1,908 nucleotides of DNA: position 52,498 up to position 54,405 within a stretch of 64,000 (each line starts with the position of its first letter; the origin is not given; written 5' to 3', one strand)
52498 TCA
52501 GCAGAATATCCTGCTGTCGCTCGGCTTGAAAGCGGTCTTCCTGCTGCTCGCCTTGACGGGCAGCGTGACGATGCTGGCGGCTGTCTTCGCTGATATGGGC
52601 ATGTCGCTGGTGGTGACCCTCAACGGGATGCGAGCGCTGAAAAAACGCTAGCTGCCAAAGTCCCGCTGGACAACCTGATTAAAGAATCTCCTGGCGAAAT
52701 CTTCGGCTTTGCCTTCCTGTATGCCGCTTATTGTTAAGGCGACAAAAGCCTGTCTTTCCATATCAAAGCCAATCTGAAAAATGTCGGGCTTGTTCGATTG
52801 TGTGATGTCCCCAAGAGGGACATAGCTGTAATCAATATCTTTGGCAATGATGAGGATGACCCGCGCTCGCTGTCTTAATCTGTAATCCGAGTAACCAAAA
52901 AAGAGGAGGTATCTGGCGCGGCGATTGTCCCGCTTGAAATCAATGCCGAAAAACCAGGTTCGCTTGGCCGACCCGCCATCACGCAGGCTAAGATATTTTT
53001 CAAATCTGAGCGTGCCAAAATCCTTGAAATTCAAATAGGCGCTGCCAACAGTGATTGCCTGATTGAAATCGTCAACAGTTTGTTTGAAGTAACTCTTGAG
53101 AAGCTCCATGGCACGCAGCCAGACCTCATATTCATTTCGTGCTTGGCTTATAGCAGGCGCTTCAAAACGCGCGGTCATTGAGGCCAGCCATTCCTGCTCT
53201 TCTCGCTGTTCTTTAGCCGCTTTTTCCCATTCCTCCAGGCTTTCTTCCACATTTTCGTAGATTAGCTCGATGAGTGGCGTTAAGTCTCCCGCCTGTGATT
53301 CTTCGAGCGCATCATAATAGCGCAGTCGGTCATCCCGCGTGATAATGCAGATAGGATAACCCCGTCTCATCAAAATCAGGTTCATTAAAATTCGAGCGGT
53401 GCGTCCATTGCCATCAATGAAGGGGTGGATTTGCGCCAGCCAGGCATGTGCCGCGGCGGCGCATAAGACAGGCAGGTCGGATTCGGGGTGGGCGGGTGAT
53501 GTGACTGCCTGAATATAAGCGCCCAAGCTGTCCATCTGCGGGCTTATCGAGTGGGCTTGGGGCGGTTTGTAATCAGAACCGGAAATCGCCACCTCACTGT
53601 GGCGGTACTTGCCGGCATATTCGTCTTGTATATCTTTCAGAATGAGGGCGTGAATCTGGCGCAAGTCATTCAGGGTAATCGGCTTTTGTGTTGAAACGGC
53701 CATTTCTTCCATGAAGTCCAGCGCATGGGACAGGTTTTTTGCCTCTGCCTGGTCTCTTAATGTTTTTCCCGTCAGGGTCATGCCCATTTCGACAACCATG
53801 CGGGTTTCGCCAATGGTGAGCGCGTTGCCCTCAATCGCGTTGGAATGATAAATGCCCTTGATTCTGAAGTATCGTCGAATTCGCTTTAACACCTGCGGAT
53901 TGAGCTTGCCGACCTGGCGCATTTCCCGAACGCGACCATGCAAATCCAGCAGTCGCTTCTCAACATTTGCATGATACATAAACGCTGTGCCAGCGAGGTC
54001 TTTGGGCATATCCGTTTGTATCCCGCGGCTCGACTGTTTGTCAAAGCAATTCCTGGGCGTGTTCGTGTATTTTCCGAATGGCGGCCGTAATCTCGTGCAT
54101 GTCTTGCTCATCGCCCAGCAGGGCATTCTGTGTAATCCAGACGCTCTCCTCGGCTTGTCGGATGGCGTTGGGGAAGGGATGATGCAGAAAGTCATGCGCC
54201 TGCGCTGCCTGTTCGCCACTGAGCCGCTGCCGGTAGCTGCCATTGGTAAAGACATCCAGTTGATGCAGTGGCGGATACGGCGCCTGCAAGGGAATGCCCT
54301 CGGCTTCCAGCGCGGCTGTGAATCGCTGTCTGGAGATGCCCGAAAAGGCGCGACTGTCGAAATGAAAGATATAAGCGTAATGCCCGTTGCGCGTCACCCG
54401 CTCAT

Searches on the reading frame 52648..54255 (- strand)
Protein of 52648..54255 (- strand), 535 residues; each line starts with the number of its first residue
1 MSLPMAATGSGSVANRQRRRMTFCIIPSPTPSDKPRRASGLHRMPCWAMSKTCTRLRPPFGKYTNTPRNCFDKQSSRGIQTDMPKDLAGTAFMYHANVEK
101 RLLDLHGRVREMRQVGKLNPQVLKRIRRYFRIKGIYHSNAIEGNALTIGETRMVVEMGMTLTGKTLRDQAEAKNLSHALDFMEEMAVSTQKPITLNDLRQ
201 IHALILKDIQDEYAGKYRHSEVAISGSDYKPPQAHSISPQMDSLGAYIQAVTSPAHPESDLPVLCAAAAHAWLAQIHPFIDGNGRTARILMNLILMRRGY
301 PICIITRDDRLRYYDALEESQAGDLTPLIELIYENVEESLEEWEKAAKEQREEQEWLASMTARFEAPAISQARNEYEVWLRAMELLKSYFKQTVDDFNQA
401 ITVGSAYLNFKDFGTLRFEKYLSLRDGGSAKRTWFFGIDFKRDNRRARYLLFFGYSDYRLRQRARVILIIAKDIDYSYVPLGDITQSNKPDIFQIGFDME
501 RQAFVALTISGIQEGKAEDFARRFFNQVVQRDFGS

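Call 83: search_protein_families(library=padloc, proteins=[window:52648-54255:-], max_evalue=1e-8)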
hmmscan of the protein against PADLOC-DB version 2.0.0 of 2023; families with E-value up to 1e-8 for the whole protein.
window:52648-54255:- (535 aa): 9 families
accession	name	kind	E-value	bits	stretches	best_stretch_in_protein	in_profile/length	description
PDLC03963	SoFic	-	7.8e-38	128.8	1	97-370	24-292/361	-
PDLC04840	PDC-S04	-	1.9e-27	94.5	1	132-334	13-213/227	-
PDLC04837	PDC-S04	-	1.8e-24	84.3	1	127-334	22-222/234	-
PDLC04836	PDC-S04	-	6.4e-23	79.2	1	125-338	20-229/244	-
PDLC04839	PDC-S04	-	2.1e-21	74.5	1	149-337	16-203/205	-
PDLC04838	PDC-S04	-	6.4e-19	66.6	1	169-339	41-205/209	-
PDLC04966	PDC-S24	-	3.5e-15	53.8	1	172-300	210-341/497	-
PDLC04842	PDC-S04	-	1.7e-11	42.2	0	276-342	111-176/202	-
PDLC04841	PDC-S04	-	5.3e-10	37.4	1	173-343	120-275/292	-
